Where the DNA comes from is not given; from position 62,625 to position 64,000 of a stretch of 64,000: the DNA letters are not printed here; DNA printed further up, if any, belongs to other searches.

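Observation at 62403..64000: Rex-linked [FeFe]-hydrogenase-like protein that appears to have lost the canonical H-cluster cysteine ligands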

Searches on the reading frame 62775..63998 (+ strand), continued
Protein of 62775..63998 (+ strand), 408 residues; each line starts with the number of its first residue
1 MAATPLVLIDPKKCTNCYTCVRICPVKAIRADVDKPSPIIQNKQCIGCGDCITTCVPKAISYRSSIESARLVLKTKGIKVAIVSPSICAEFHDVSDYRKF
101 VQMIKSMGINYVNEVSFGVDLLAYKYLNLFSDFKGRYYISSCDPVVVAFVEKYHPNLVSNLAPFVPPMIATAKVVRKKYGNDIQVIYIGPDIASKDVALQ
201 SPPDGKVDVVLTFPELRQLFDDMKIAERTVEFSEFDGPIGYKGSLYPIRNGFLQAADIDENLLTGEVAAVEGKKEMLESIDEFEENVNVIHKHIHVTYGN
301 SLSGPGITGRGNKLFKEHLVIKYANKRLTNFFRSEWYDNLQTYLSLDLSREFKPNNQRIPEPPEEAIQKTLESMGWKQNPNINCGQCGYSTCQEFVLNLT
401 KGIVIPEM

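Call 36: predict_structure(alignment_id=A1)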
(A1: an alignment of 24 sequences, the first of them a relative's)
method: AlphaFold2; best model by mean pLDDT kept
length: 622 residues; sequences in the alignment: 24
mean_pLDDT: 72.0   pTM: 0.60
mean pLDDT of the five models: 72.0, 70.4, 69.1, 63.3, 58.4
residues with pLDDT >= 90: 84; 70-90: 300; 50-70: 138; < 50: 100
segments of 3 or more residues with pLDDT < 50: 17-23, 256-264, 411-427, 444-460, 574-599, 615-622
pLDDT, mean of each block of 10 residues (from residue 1): 69 55 54 58 68 65 89 91 86 73 90 86 85 81 87 90 92 93 92 87 92 92 82 59 56 47 62 86 87 81 75 79 72 75 91 80 83 66 54 77 66 42 46 53 46 46 60 86 81 74 78 86 84 79 82 81 63 47 41 43 51 46 40
secondary structure, 60 per line:
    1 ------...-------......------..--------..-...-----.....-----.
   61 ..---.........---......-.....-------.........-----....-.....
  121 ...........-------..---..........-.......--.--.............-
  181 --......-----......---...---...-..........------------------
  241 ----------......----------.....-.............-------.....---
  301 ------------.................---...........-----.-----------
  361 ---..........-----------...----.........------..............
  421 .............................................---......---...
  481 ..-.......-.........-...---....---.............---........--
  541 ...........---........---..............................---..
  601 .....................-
elements in order: E7-9 H17-22 H50-54 E60-62 H66-74 E78-83 H85-89 H97-105 E111-114 H116-131 H144-153 H155-160 H167-179 E183-188 H194-199 E209-211 H213-222 H251-256 E267-271 H273-285 E293-297 H313-329 H333-343 H364-373 H392-400 H407-465 E469-474 E478-482 H484-490 H492-500 H515-527 E531-538 E541-551 E555-562 H566-595 H599-621

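Call 39: fold_search(model_id=the predicted structure, library=pdb)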
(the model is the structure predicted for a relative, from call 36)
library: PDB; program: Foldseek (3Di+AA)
matches with E <= 10: 957; with E <= 0.001: 146
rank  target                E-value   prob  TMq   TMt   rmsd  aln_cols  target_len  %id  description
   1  8zqd_A                7.1e-18  1.00  0.48  0.48   4.4       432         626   19  Anaerobically isolated active [FeFe]-hydrogenase CbA5H (released 2025-01-01)
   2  8a6t_A                1.2e-17  1.00  0.49  0.53   4.8       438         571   19  Cryo-EM structure of the electron bifurcating Fe-Fe hydrogenase HydABC complex from Thermoanaerobacter kivui in the re (released 2023-02-15)
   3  7p8n_a                2.0e-17  1.00  0.47  0.46   8.2       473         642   20  TmHydABC- T. maritima hydrogenase with bridge closed (released 2022-09-14)
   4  8ryh                  2.7e-17  1.00  0.48  0.62   6.1       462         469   19  Desulfovibrio desulfuricans [FeFe]-hydrogenase variant with both subunits linked by a linker peptide derived from a grou (released 2025-02-19)
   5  9gnk                  2.8e-17  1.00  0.48  0.61   6.1       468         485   19  Desulfovibrio desulfuricans [FeFe]-hydrogenase variant with both subunits linked by a 13 amino acid linker peptide deriv (released 2025-09-24)
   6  9gbu_A                3.3e-17  1.00  0.47  0.60   6.5       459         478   19  Desulfovibrio desulfuricans [FeFe]-hydrogenase variant with both subunits linked by a 13 amino acid linker peptide der (released 2025-08-13)
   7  9gbu_B                3.9e-17  1.00  0.48  0.61   5.9       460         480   19  Desulfovibrio desulfuricans [FeFe]-hydrogenase variant with both subunits linked by a 13 amino acid linker peptide der (released 2025-08-13)
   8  9f46_B                5.2e-17  1.00  0.47  0.47   5.0       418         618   20  crystal structure of apo-[FeFe]-hydrogenase CbA5H from Clostridium beijerinckii (released 2024-12-18)
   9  7p5h_A                5.2e-17  1.00  0.47  0.52   5.6       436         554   21  TmHydABC- D2 map (released 2022-09-14)
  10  8ru6                  7.2e-17  1.00  0.47  0.59   6.4       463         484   19  Desulfovibrio desulfuricans [FeFe]-hydrogenase variant with both subunits linked by a 4 amino acid linker peptide derive (released 2025-02-12)
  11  9f46_A                2.0e-16  1.00  0.47  0.47   5.3       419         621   19  crystal structure of apo-[FeFe]-hydrogenase CbA5H from Clostridium beijerinckii (released 2024-12-18)
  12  7qv7_D                8.6e-16  1.00  0.46  0.62   5.0       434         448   20  Cryo-EM structure of Hydrogen-dependent CO2 reductase. (released 2022-07-06)
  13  7q4w_A                1.1e-15  1.00  0.44  0.46  16.4       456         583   18  CryoEM structure of electron bifurcating Fe-Fe hydrogenase HydABC complex A. woodii in the oxidised state (released 2023-02-15)
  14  8cjy_A                1.3e-15  1.00  0.46  0.49   5.4       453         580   19  [FeFe]-hydrogenase CpI from Clostridium pasteurianum, variant S357T (released 2023-10-25)
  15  8cjy_B                2.6e-15  1.00  0.46  0.50   5.4       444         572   18  [FeFe]-hydrogenase CpI from Clostridium pasteurianum, variant S357T (released 2023-10-25)
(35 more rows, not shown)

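Call 48: find_encoding_contigs(protein=P0122, flank=10000, max_places=2)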
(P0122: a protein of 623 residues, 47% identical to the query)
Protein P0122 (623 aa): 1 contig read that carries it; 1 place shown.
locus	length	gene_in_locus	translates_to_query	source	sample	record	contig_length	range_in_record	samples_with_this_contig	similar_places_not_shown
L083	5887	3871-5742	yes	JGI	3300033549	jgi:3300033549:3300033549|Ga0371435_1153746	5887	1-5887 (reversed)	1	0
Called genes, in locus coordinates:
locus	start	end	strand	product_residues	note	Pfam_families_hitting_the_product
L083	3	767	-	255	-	?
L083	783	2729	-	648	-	PF01512:Complex1_51K, PF10589:NADH_4Fe-4S, PF00037:Fer4, PF12837:Fer4_6 (weak), PF12838:Fer4_7 (weak), PF13187:Fer4_9 (weak), PF13237:Fer4_10, PF14697:Fer4_21, +2 more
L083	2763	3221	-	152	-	PF01257:2Fe-2S_thioredx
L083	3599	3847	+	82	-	PF01257:2Fe-2S_thioredx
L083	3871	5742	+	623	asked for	PF00037:Fer4 (weak), PF12838:Fer4_7, PF13187:Fer4_9, PF13237:Fer4_10, PF14697:Fer4_21, PF25160:LdpA_Fe-S-bd, PF00037:Fer4, PF02906:Fe_hyd_lg_C, +6 more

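Call 49: find_encoding_contigs(protein=P0026, flank=10000, max_places=1)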
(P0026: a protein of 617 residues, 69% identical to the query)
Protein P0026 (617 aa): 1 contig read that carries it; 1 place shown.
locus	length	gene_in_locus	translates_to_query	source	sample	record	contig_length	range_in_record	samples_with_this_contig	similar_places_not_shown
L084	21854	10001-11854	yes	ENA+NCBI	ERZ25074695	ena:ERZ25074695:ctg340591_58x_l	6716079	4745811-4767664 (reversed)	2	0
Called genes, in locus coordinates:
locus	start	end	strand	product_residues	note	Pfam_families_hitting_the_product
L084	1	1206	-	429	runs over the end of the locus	PF08245:Mur_ligase_M, PF02875:Mur_ligase_C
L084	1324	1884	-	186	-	PF00881:Nitroreductase, PF14512:TM1586_NiRdase (weak), PF00881:Nitroreductase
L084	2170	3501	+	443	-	PF13638:PIN_4, PF02562:PhoH, PF13604:AAA_30 (faint)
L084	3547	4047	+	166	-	PF00300:His_Phos_1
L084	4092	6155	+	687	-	PF13089:PP_kinase_N, PF02503:PP_kinase, PF17941:PP_kinase_C_1, PF13091:PLDc_2, PF13090:PP_kinase_C, PF13091:PLDc_2 (weak)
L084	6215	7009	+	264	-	PF00459:Inositol_P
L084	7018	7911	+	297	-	PF03279:Lip_A_acyltrans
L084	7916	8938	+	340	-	PF00535:Glycos_transf_2, PF10111:Glyco_tranf_2_2, PF13641:Glyco_tranf_2_3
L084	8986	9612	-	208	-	PF06971:Put_DNA-bind_N, PF01408:GFO_IDH_MocA, PF02629:CoA_binding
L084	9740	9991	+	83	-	PF01257:2Fe-2S_thioredx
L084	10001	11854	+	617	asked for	PF00037:Fer4 (faint), PF12837:Fer4_6 (weak), PF12838:Fer4_7, PF13187:Fer4_9, PF13237:Fer4_10, PF14697:Fer4_21 (weak), PF02906:Fe_hyd_lg_C, PF04060:FeS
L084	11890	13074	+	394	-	PF07228:SpoIIE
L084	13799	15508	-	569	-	PF04231:Endonuclease_1, PF18962:Por_Secre_tail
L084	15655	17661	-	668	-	-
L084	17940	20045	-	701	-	PF17191:RecG_wedge, PF01336:tRNA_anti-codon (weak), PF00176:SNF2-rel_dom (weak), PF00270:DEAD, PF04851:ResIII, PF00271:Helicase_C, PF19833:RecG_dom3_C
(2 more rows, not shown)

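Call 52: find_encoding_contigs(protein=P0074, flank=10000, max_places=1)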
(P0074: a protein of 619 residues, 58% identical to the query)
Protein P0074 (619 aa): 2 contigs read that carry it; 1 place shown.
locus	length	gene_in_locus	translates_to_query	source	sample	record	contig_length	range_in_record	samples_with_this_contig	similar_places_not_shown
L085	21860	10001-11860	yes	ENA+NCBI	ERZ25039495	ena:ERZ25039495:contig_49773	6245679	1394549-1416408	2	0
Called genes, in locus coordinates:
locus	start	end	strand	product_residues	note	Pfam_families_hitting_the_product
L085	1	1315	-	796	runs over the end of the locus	PF12704:MacB_PCD, PF02687:FtsX, PF12704:MacB_PCD, PF02687:FtsX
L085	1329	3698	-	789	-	PF12704:MacB_PCD, PF02687:FtsX, PF12704:MacB_PCD, PF02687:FtsX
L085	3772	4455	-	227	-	PF02463:SMC_N, PF00005:ABC_tran, PF13304:AAA_21 (faint)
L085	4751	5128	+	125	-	PF13366:PDDEXK_3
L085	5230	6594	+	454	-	PF00004:AAA (faint), PF00072:Response_reg, PF00158:Sigma54_activat, PF14532:Sigma54_activ_2, PF07728:AAA_5 (weak), PF25601:AAA_lid_14, PF02954:HTH_8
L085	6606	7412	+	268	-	PF00106:adh_short, PF01370:Epimerase (weak), PF08659:KR, PF13561:adh_short_C2, PF23441:SDR (faint)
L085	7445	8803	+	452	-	PF02518:HATPase_c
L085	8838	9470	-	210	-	PF06971:Put_DNA-bind_N, PF01408:GFO_IDH_MocA (weak), PF02629:CoA_binding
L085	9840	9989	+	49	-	PF01257:2Fe-2S_thioredx (weak)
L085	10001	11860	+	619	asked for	PF00037:Fer4 (weak), PF12797:Fer4_2 (faint), PF12837:Fer4_6 (weak), PF12838:Fer4_7 (weak), PF13187:Fer4_9 (weak), PF13237:Fer4_10, PF02906:Fe_hyd_lg_C, PF04060:FeS (weak), +2 more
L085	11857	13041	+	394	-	PF07228:SpoIIE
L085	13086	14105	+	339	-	PF00586:AIRS, PF02769:AIRS_C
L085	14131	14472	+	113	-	PF01155:HypA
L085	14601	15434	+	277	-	PF02492:cobW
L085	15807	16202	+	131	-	-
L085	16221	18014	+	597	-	PF01257:2Fe-2S_thioredx, PF01512:Complex1_51K, PF10589:NADH_4Fe-4S, PF00037:Fer4 (weak), PF12838:Fer4_7, PF13237:Fer4_10 (weak), PF14697:Fer4_21 (weak), PF13187:Fer4_9 (weak), +1 more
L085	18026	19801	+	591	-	PF00111:Fer2 (weak), PF13510:Fer2_4, PF10588:NADH-G_4Fe-4S_3, PF22117:Fer4_Nqo3 (weak), PF12838:Fer4_7, PF00037:Fer4 (weak), PF02906:Fe_hyd_lg_C, PF02256:Fe_hyd_SSU, +1 more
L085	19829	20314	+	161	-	PF01257:2Fe-2S_thioredx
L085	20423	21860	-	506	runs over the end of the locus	PF00657:Lipase_GDSL, PF13472:Lipase_GDSL_2, PF18962:Por_Secre_tail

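Call 55: search_protein_families(library=pfam, proteins=[L001:11900-13081:+], max_evalue=1)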
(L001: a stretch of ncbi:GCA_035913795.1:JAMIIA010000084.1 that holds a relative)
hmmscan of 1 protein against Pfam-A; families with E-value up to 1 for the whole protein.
L001:11900-13081:+ (394 aa): 2 families
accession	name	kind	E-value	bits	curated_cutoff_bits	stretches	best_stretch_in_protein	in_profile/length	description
PF07228.17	SpoIIE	-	2.1e-14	54.4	25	1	34-228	2-189/192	Stage II sporulation protein E (SpoIIE)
PF13672.11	PP2C_2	-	0.014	15.4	24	0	137-169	146-178/209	Protein phosphatase 2C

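Call 61: search_solved_structures(query=L001:11900-13081:+, max_evalue=1)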
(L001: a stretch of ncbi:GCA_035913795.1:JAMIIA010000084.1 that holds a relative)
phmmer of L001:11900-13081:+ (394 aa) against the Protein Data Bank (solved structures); distinct sequences matched with E-value up to 1: 3.
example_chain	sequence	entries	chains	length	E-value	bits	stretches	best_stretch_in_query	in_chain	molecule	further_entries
3zt9_A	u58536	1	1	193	0.018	17.2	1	8-58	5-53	Stage II sporulation protein E (SpoIIE)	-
3pu9_A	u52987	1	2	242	0.019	17.2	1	34-232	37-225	Protein serine/threonine phosphatase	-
3w40_A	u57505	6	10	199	0.026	16.7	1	7-70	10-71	Phosphoserine phosphatase RsbX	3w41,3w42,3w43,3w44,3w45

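Call 62: search_protein_families(library=ncbifam, proteins=[L001:11900-13081:+], max_evalue=0.1)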
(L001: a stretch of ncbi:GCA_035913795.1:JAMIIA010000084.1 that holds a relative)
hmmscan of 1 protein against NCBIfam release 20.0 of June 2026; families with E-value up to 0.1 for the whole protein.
L001:11900-13081:+ (394 aa): 1 family
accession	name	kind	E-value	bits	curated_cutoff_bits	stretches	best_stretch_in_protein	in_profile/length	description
TIGR02865.1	spore_II_E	equivalog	1.5e-07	29.9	490.8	1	2-224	547-757/764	stage II sporulation protein E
